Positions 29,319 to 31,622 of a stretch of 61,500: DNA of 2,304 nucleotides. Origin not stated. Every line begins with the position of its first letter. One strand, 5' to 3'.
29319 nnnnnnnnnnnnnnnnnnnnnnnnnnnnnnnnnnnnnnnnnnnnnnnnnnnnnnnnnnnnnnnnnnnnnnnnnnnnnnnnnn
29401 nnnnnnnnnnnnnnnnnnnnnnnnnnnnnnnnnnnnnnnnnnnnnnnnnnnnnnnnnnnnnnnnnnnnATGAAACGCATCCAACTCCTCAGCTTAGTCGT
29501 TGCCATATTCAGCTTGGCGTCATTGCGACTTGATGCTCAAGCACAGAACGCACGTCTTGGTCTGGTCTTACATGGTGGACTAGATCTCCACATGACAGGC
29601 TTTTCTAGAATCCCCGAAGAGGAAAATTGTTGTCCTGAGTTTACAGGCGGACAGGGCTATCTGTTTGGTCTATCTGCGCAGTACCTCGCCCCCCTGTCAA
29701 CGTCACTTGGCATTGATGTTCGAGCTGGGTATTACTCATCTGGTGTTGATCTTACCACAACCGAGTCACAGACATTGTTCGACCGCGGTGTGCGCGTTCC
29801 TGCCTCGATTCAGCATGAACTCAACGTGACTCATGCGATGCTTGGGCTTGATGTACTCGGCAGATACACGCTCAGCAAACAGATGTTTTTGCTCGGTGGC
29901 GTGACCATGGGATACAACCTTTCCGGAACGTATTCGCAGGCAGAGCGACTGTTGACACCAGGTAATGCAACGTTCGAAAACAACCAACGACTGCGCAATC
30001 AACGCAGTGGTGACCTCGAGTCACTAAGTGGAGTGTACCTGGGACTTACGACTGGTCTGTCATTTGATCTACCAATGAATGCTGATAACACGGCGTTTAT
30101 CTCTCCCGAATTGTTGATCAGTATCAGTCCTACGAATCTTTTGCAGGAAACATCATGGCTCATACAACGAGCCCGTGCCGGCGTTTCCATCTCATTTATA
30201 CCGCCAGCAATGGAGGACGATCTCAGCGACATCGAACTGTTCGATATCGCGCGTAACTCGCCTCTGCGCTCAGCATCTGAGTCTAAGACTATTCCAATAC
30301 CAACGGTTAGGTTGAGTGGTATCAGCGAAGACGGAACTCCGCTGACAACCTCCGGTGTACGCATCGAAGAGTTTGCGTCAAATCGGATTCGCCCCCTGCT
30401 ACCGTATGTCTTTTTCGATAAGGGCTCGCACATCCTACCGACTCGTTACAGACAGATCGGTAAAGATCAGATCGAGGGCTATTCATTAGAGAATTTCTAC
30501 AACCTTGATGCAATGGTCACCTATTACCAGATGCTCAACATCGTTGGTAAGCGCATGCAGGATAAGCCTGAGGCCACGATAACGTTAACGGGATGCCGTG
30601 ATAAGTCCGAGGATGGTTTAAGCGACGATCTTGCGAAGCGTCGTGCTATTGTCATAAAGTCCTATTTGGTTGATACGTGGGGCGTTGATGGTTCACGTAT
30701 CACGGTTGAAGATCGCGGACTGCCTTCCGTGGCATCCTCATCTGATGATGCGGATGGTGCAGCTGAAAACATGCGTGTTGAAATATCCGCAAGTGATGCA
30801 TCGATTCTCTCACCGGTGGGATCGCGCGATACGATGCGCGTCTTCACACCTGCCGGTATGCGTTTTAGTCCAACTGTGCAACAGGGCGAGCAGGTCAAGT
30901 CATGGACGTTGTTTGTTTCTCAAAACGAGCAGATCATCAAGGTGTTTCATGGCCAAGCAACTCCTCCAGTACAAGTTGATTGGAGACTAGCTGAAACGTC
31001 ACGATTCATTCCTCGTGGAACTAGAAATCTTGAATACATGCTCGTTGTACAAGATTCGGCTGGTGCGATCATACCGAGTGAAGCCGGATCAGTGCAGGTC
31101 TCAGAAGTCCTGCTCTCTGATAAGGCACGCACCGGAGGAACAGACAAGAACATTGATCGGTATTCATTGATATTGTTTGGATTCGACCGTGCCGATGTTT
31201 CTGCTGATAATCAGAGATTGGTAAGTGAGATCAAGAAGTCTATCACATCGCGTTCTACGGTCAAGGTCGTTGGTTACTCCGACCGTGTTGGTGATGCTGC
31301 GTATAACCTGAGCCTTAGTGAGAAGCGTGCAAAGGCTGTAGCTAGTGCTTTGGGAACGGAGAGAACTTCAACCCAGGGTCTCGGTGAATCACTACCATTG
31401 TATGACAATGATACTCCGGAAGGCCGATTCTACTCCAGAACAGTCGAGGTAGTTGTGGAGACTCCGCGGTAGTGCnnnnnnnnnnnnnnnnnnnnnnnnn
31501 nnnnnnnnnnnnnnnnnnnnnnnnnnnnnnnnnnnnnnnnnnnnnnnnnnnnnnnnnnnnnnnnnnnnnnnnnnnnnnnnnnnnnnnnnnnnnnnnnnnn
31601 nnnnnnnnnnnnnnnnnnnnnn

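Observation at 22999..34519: Surface operon: two paralogous barrel-plus-double-OmpA_C proteins bracket a giant T9SS cargo, followed by a GT4 and a second cargo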

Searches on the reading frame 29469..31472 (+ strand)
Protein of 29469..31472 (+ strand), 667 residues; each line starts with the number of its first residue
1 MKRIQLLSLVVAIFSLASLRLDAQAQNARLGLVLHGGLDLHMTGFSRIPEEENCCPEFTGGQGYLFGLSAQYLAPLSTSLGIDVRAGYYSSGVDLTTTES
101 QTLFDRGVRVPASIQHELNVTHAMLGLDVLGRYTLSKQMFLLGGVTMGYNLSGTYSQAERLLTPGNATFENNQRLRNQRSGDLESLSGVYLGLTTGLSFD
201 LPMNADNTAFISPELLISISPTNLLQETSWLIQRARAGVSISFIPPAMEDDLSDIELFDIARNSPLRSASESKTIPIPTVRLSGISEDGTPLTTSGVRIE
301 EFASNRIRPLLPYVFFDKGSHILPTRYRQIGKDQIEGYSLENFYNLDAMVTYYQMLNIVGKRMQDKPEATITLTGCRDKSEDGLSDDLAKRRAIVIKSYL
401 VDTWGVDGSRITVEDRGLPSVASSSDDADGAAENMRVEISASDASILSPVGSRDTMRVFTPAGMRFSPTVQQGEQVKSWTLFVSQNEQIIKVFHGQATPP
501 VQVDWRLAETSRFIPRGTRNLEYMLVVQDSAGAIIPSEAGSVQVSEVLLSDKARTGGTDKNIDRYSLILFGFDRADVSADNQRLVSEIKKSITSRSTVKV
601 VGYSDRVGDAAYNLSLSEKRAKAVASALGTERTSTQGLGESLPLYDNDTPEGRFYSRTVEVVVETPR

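Call 4: search_protein_families(library=pfam, proteins=[window:29469-31472:+], max_evalue=0.01)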
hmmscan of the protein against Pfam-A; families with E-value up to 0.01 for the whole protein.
window:29469-31472:+ (667 aa): 2 families
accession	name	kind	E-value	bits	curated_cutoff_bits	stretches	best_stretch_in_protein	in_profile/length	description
PF00691.25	OmpA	-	1e-20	74.3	27.2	2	569-654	1-95/98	OmpA family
PF13568.12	OMP_b-brl_2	-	2e-05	25.2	27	1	24-199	1-154/175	Outer membrane protein beta-barrel domain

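Call 5: search_protein_families(library=ncbifam, proteins=[window:29469-31472:+], max_evalue=0.01)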
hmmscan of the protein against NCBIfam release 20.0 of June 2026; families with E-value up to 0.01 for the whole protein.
window:29469-31472:+ (667 aa): 28 families (the best 25 are shown)
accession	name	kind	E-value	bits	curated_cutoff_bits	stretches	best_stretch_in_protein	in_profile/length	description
NF053611.1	YiaD_Gzip_OmpA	equivalog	1.7e-28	99.7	175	2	566-663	102-206/206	YiaD family glycine zipper/OmpA-like lipoprotein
NF053612.1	anchor_PA1041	equivalog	8e-25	88.2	250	2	567-663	132-235/236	PA1041 family peptidoglycan-binding anchor lipoprotein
NF053585.1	OMP_LP_YfiB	equivalog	5.2e-22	78.4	128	1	567-665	57-162/163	outer membrane lipoprotein YfiB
NF045787.1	OmpABordt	equivalog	4.2e-21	75.5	200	2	568-663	87-189/194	outer membrane protein OmpA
NF053613.1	OMP_toxin_LptF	equivalog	1.8e-20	73.7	400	2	566-663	141-245/256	lipotoxin F family OmpA-related lipoprotein LptF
TIGR03350.1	type_VI_ompA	equivalog_domain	2.3e-16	60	139.8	1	568-663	32-137/137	type VI secretion system protein TssL, long form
TIGR03789.1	pdsO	hypoth_equivalog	4e-16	59.4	152.2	2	593-660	168-240/243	sortase-associated OmpA-like protein PdsO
NF007804.1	PRK10510.1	equivalog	1.2e-14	54.2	307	1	595-663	143-216/219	OmpA family lipoprotein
NF047726.1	AutTranAdhPGAsTpgA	equivalog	2.1e-13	50.1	350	1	560-629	148-222/268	trimeric autotransporter adhesin/peptidogylcan-associated protein TpgA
NF033763.1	exchanger_TraB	exception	4.2e-12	44.8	700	2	591-666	420-500/522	outer membrane exchange protein TraB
TIGR02802.1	Pal_lipo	equivalog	8.7e-12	45.1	125.35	1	568-635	2-71/104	peptidoglycan-associated lipoprotein Pal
NF007424.1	PRK09967.1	equivalog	2.4e-11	44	155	1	568-666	54-160/160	OmpA family protein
NF045788.1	Omp38Acinit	equivalog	1.5e-10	40.7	500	2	595-664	272-347/354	outer membrane protein Omp38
NF008071.1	PRK10808.1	equivalog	1.8e-10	40.7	277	1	561-645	226-319/358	porin OmpA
NF006508.0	PRK08944.1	subfamily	4.1e-10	39.4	259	1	574-665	187-289/304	MotB family protein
NF052230.1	T9SS_PorE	exception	3.5e-06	25.6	600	1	568-641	517-597/648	PorE family type IX secretion system protein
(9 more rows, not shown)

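Call 9: find_homologous_proteins(query=window:29469-31472:+, max_evalue=0.00001)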
Query window:29469-31472:+ (667 aa): 121 proteins with E <= 0.00001 among 8000 candidates; the best 120 are listed.
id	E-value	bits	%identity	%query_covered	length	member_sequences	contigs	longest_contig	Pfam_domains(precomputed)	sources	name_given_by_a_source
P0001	0.0e+0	1377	92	100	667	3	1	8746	PF00691.26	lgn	-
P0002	0.0e+0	1316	88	100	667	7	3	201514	PF00691.26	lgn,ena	-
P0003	0.0e+0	1255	83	99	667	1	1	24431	PF00691.26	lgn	-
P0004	0.0e+0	1096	71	99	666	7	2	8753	PF00691.26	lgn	-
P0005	0.0e+0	1094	71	100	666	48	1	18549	PF00691.26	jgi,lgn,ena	jgi:outer membrane protein OmpA-like peptidoglycan-associated protein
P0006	0.0e+0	1059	69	100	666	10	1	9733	PF00691.26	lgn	-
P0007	0.0e+0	1056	69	97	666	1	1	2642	PF00691.26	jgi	jgi:outer membrane protein OmpA-like peptidoglycan-associated protein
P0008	0.0e+0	1053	69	97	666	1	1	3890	PF00691.26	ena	-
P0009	0.0e+0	1053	69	97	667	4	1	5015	PF00691.26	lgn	-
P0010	0.0e+0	1047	68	100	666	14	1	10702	PF00691.26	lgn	-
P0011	4.8e-298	1008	65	100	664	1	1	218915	PF00691.26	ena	-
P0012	2.7e-295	999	65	100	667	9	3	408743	PF00691.26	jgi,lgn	-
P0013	1.9e-285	967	64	99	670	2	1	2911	PF00691.26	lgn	-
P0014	2.7e-233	794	54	99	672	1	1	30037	PF00691.26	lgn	-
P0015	3.1e-231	787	54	100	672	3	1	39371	PF00691.26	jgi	-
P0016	4.5e-231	787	53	99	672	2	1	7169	PF00691.26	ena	-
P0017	2.6e-228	778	90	59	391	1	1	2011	PF00691.26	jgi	jgi:outer membrane protein OmpA-like peptidoglycan-associated protein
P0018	1.7e-226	772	52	100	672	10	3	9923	PF00691.26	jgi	jgi:outer membrane protein OmpA-like peptidoglycan-associated protein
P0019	2.4e-226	771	54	97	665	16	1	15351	PF00691.26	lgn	-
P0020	9.1e-225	766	53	99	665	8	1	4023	PF00691.26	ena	-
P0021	2.4e-223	761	52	100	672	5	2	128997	PF00691.26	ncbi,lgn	-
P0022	4.4e-223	760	54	96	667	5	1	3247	PF00691.26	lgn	-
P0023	3.0e-221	754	52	99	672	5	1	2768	PF00691.26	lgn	-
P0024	3.2e-220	751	52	100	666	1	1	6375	PF00691.26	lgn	-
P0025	2.1e-219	748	51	99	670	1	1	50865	PF00691.26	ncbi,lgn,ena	-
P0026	9.8e-219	746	51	100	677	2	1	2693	PF00691.26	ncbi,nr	ncbi:MAG TPA: OmpA family protein [Candidatus Didemnitutus sp.]|nr:OmpA family protein [Candidatus D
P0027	2.6e-218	745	52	97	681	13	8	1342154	PF00691.26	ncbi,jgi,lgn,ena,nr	ncbi:MAG: OmpA family protein [Ignavibacteria bacterium]|nr:OmpA family protein [Ignavibacteria bact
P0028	8.8e-218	743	51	100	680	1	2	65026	PF00691.26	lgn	-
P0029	2.9e-216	738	52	99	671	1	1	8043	PF00691.26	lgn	-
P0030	8.0e-213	727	51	96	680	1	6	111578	PF00691.26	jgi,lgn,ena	-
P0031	5.8e-212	724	50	100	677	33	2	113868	PF00691.26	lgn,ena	-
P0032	1.2e-211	723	51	100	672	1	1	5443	PF00691.26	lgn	-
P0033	2.8e-210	718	50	100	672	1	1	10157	PF00691.26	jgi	jgi:outer membrane protein OmpA-like peptidoglycan-associated protein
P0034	4.4e-209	714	49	100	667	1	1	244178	PF00691.26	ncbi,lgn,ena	-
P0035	1.7e-204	699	51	97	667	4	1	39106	PF00691.26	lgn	-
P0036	2.4e-198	679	50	96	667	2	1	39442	PF00691.26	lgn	-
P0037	4.3e-197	675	47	100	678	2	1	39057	PF00691.26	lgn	-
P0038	7.7e-197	674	49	97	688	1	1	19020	PF00691.26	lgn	-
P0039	2.3e-195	669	47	99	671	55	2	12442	PF00691.26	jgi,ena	jgi:outer membrane protein OmpA-like peptidoglycan-associated protein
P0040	3.2e-195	668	47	99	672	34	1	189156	PF00691.26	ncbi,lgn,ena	-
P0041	3.4e-195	668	47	99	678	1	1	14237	PF00691.26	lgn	-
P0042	3.6e-194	665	47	96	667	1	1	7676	PF00691.26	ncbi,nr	ncbi:MAG: hypothetical protein FGM24_10025 [Candidatus Kapabacteria bacterium]|nr:hypothetical prote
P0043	6.2e-193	661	49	96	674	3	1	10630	PF00691.26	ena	-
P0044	7.2e-193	661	47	100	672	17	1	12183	PF00691.26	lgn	-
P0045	4.5e-191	655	46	100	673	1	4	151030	PF00691.26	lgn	-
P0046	5.0e-191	655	47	100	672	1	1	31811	PF00691.26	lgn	-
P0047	8.3e-191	654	47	99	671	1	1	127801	PF00691.26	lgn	-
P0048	1.3e-190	653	47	99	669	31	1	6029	PF00691.26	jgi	jgi:outer membrane protein OmpA-like peptidoglycan-associated protein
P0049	1.7e-190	653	46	99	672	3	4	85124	PF00691.26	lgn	-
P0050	3.3e-189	649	48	99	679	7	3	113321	PF00691.26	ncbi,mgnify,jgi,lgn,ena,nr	ncbi:MAG TPA: OmpA family protein [Chlorobiota bacterium]|mgnify:CR=1 FL=1|nr:OmpA family protein [C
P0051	1.1e-188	647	46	100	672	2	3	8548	PF00691.26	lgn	-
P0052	8.8e-188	644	46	99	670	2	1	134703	PF00691.26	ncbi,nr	ncbi:MAG: OmpA family protein [Ignavibacteria bacterium]|nr:OmpA family protein [Ignavibacteria bact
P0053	1.2e-187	644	50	87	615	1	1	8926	PF00691.26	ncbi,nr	ncbi:MAG: OmpA family protein, partial [Candidatus Kapabacteria bacterium]|nr:OmpA family protein [C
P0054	1.5e-187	643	48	97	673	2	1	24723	PF00691.26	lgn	-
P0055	3.6e-187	642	47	100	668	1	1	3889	PF00691.26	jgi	jgi:outer membrane protein OmpA-like peptidoglycan-associated protein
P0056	6.4e-187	641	46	100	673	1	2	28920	PF00691.26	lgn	-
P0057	1.5e-186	640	47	99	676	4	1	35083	PF00691.26,PF13568.13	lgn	-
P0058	4.1e-186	638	47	99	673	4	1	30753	PF00691.26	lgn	-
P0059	1.1e-185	637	46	100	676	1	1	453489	PF00691.26,PF13568.13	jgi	-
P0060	1.3e-185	637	47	99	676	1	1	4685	PF00691.26,PF13568.13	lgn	-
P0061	7.4e-185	634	46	100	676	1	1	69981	PF00691.26,PF13568.13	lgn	-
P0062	8.8e-184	631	47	97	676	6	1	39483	PF00691.26,PF13568.13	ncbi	ncbi:hypothetical protein BH10BAC6_BH10BAC6_07200 [soil metagenome]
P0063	1.9e-181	623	57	73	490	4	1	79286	PF00691.26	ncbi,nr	ncbi:MAG: OmpA family protein [Ignavibacteria bacterium]|nr:OmpA family protein [Ignavibacteria bact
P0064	3.0e-181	622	46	96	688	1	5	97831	PF00691.26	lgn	-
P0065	3.3e-181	622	47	96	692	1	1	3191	PF00691.26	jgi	jgi:outer membrane protein OmpA-like peptidoglycan-associated protein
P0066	1.2e-179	617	47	96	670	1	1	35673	PF00691.26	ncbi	-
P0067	5.0e-173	595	43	100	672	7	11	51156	PF00691.26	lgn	-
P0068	2.0e-172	593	44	100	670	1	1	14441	PF00691.26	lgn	-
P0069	2.2e-171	590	44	100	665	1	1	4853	PF00691.26,PF13568.13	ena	-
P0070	3.3e-131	457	52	64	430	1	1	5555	PF00691.26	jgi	jgi:outer membrane protein OmpA-like peptidoglycan-associated protein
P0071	6.5e-121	423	37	90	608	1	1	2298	PF00691.26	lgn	-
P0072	1.0e-118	416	36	99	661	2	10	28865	PF00691.26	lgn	-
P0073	5.5e-114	400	34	96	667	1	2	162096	PF00691.26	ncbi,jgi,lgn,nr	ncbi:MAG: OmpA family protein [bacterium]|nr:OmpA family protein [bacterium]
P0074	1.8e-107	379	33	99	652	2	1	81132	PF00691.26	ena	-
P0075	3.6e-104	368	33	99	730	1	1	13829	PF00691.26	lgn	-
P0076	4.8e-104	367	42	67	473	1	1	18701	PF00691.26,PF13568.13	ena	-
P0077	1.7e-102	362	33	100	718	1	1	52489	PF00691.26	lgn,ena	-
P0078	3.3e-101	358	31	100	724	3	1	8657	PF00691.26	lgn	-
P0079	1.8e-100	356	32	100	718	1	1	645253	PF00691.26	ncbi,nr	ncbi:MAG: OmpA family protein [Candidatus Kapabacteria bacterium]|nr:OmpA family protein [Candidatus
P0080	9.3e-100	353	32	99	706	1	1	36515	PF00691.26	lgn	-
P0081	1.2e-99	353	32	99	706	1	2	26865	PF00691.26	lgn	-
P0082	2.3e-99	352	33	98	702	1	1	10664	PF00691.26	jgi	jgi:outer membrane protein OmpA-like peptidoglycan-associated protein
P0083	1.3e-98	349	31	99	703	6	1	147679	PF00691.26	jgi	-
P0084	1.6e-98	349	32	99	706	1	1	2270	PF00691.26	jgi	jgi:outer membrane protein OmpA-like peptidoglycan-associated protein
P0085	1.9e-95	339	31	96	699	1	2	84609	PF00691.26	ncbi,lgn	-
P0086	2.9e-93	332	33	100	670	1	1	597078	PF00691.26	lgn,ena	-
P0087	3.2e-92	328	32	100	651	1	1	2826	PF00691.26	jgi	jgi:outer membrane protein OmpA-like peptidoglycan-associated protein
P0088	2.0e-89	319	31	99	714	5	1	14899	PF00691.26,PF13568.13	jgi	jgi:outer membrane protein OmpA-like peptidoglycan-associated protein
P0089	1.0e-88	317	31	99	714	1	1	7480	PF00691.26,PF13568.13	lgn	-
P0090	4.3e-88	315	30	99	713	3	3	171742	PF00691.26,PF13568.13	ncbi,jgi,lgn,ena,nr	ncbi:MAG: OmpA family protein [Desulfobulbaceae bacterium]|nr:OmpA family protein [Desulfobulbaceae 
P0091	4.0e-87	311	32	97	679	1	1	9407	PF00691.26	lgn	-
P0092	4.0e-86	308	30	95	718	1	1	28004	PF00691.26,PF13568.13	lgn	-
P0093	5.4e-84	301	34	94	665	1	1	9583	PF00691.26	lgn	-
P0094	9.1e-82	294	30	100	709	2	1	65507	PF00691.26,PF13568.13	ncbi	-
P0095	7.1e-79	284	30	96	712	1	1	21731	PF00691.26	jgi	jgi:outer membrane protein OmpA-like peptidoglycan-associated protein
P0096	1.9e-76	276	29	99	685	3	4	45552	PF00691.26,PF13505.13,PF13568.13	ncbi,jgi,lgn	-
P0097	8.4e-74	267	27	94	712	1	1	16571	PF00691.26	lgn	-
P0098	2.9e-73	266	28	94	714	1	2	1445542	PF00691.26,PF13568.13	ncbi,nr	ncbi:MAG: OmpA family protein [Candidatus Kapabacteria bacterium]|nr:OmpA family protein [Ignavibact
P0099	5.9e-72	261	28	94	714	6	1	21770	PF00691.26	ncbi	ncbi:MAG: OmpA family protein [Candidatus Kapaibacteriota bacterium]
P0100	1.2e-70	257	28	95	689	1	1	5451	PF00691.26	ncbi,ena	-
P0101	3.5e-70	255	30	99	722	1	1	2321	PF00691.26,PF13568.13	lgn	-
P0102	3.5e-70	255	29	87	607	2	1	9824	PF00691.26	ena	-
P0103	1.0e-68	251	28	100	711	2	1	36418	PF00691.26,PF13568.13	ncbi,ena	-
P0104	1.6e-68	250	27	94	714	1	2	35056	PF00691.26,PF13568.13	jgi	jgi:outer membrane protein OmpA-like peptidoglycan-associated protein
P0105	3.7e-68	249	29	92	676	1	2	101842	PF00691.26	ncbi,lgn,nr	ncbi:MAG: OmpA family protein [Candidatus Kapabacteria bacterium]|nr:OmpA family protein [Candidatus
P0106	3.5e-67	246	27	100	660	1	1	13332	PF00691.26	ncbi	-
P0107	4.0e-67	245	37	55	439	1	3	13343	PF00691.26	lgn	-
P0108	1.2e-65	240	32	55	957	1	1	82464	PF00691.26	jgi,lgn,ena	-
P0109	7.2e-64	235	28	100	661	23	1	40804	PF00691.26,PF13568.13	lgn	-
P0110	3.0e-61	226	35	54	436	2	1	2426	PF00691.26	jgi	jgi:outer membrane protein OmpA-like peptidoglycan-associated protein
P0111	2.7e-60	223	35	55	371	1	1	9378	PF00691.26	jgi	-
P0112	1.2e-57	214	27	99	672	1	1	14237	PF00691.26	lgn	-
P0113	1.3e-53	201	26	96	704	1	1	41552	PF00691.26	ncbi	ncbi:MAG: hypothetical protein Kapaf2KO_20490 [Candidatus Kapaibacteriales bacterium]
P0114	5.0e-53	199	34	55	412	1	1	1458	PF00691.26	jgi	jgi:outer membrane protein OmpA-like peptidoglycan-associated protein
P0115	9.7e-39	152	27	78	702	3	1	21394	PF00691.26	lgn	-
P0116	3.0e-33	133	27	100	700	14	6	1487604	PF00691.26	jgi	jgi:outer membrane protein OmpA-like peptidoglycan-associated protein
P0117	3.4e-32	130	30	58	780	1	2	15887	PF00691.26,PF13768.13,PF00092.35,PF13519.13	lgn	-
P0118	6.0e-32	129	27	39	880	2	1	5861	PF00691.26,PF07676.19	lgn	-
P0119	2.0e-24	104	28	53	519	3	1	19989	PF00691.26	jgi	jgi:hypothetical protein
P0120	3.1e-15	74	23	99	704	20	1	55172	PF00691.26,PF13568.13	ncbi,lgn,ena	-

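Call 10: find_encoding_contigs(protein=P0012, flank=10000, max_places=2)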
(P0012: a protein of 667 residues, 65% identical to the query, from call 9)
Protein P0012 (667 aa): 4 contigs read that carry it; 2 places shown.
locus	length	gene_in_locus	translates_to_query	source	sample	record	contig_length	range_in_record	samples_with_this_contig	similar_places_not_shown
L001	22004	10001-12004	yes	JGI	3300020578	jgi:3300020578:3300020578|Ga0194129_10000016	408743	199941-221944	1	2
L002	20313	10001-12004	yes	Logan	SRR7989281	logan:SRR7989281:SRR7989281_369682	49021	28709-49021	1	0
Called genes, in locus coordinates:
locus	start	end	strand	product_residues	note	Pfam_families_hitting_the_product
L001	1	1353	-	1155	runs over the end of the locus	-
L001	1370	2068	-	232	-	PF13709:DUF4159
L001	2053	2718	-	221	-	PF02527:GidB, PF13847:Methyltransf_31 (weak)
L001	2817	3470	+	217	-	PF00730:HhH-GPD, PF00633:HHH (weak), PF10576:EndIII_4Fe-2S (faint)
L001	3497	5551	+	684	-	PF00691:OmpA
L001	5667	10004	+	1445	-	PF00092:VWA, PF13519:VWA_2, PF25175:Beta-prop_WDR5, PF23381:Beta-prop_IFT122_1st, PF24105:Beta-prop_CAF1B_HIR1, PF24780:WD40_MABP1-WDR62_1st, PF24805:EIF3I, PF24814:WD40_Prp19, +39 more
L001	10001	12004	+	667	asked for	PF00691:OmpA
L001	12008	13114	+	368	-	PF13439:Glyco_transf_4, PF13579:Glyco_trans_4_4, PF20706:GT4-conflict, PF00534:Glycos_transf_1, PF13692:Glyco_trans_1_4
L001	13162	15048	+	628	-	PF17517:IgGFc_binding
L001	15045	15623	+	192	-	PF00849:PseudoU_synth_2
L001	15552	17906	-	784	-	PF01578:Cytochrom_C_asm, PF16327:CcmF_C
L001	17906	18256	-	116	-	-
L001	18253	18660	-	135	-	PF03100:CcmE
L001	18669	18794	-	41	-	PF20077:CcmD_alt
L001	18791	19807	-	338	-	PF01578:Cytochrom_C_asm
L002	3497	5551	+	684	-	PF00691:OmpA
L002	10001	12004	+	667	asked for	PF00691:OmpA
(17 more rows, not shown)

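Call 11: find_encoding_contigs(protein=P0027, flank=10000, max_places=2)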
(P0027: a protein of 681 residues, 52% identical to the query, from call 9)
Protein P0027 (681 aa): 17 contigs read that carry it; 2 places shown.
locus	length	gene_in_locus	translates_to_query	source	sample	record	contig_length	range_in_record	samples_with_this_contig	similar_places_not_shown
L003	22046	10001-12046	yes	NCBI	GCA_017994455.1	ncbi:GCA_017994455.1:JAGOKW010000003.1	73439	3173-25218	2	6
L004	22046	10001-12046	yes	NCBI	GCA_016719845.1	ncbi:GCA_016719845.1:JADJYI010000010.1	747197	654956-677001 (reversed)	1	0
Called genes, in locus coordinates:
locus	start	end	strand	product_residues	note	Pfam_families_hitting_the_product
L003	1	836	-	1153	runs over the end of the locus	PF13779:DUF4175 (faint)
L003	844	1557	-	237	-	PF13709:DUF4159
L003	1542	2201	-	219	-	PF02527:GidB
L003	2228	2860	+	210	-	PF00535:Glycos_transf_2, PF10111:Glyco_tranf_2_2, PF13641:Glyco_tranf_2_3 (faint)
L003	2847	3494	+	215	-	PF00730:HhH-GPD, PF00633:HHH (weak), PF10576:EndIII_4Fe-2S (weak)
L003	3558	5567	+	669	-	PF00691:OmpA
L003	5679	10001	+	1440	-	PF00092:VWA, PF25175:Beta-prop_WDR5, PF24805:EIF3I, PF24814:WD40_Prp19, PF24817:WD40_WDHD1_1st, PF25172:Beta-prop_WDR3_2nd, PF25173:Beta-prop_WDR3_1st, PF25174:Beta-prop_THOC3, +39 more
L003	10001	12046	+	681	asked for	PF00691:OmpA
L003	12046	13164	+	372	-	PF13439:Glyco_transf_4, PF13579:Glyco_trans_4_4, PF20706:GT4-conflict, PF00534:Glycos_transf_1, PF13692:Glyco_trans_1_4, PF13524:Glyco_trans_1_2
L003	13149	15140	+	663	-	PF17517:IgGFc_binding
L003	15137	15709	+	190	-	PF00849:PseudoU_synth_2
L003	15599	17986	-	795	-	PF01578:Cytochrom_C_asm, PF16327:CcmF_C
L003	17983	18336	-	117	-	-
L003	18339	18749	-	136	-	PF03100:CcmE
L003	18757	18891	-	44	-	PF20077:CcmD_alt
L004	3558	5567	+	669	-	PF00691:OmpA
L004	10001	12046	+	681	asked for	PF00691:OmpA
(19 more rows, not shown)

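Call 12: find_encoding_contigs(protein=P0073, flank=10000, max_places=1)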
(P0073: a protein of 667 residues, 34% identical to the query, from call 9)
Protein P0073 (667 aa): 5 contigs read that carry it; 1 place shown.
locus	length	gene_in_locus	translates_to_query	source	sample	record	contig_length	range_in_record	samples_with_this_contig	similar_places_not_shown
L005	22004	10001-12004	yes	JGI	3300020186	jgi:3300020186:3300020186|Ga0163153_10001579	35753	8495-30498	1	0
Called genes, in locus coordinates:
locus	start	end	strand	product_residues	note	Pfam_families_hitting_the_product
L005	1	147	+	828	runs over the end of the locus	PF13088:BNR_2 (faint), PF15902:Sortilin-Vps10 (faint), PF14870:PSII_BNR (faint)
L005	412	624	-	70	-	-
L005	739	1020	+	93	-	-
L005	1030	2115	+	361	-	PF22483:Mu-transpos_C_2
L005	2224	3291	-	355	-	PF04166:PdxA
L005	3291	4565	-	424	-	PF01098:FTSW_RODA_SPOVE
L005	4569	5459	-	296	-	PF01259:SAICAR_synt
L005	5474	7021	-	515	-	-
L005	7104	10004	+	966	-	PF19081:Ig_7 (weak), PF18962:Por_Secre_tail (weak)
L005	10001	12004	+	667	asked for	PF00691:OmpA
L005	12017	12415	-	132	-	-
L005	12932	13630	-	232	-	-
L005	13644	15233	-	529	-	PF02321:OEP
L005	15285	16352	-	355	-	-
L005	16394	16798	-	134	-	-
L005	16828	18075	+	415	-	-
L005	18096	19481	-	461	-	PF00919:UPF0004, PF04055:Radical_SAM, PF01938:TRAM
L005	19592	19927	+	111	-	-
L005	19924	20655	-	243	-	-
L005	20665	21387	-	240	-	PF04263:TPK_catalytic, PF04265:TPK_B1_binding (weak)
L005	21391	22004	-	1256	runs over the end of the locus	PF07719:TPR_2 (faint), PF12895:ANAPC3 (faint), PF13424:TPR_12 (faint), PF13428:TPR_14 (faint), PF13432:TPR_16 (faint), PF14559:TPR_19 (weak), PF13429:TPR_15 (weak), PF12969:DUF3857, +4 more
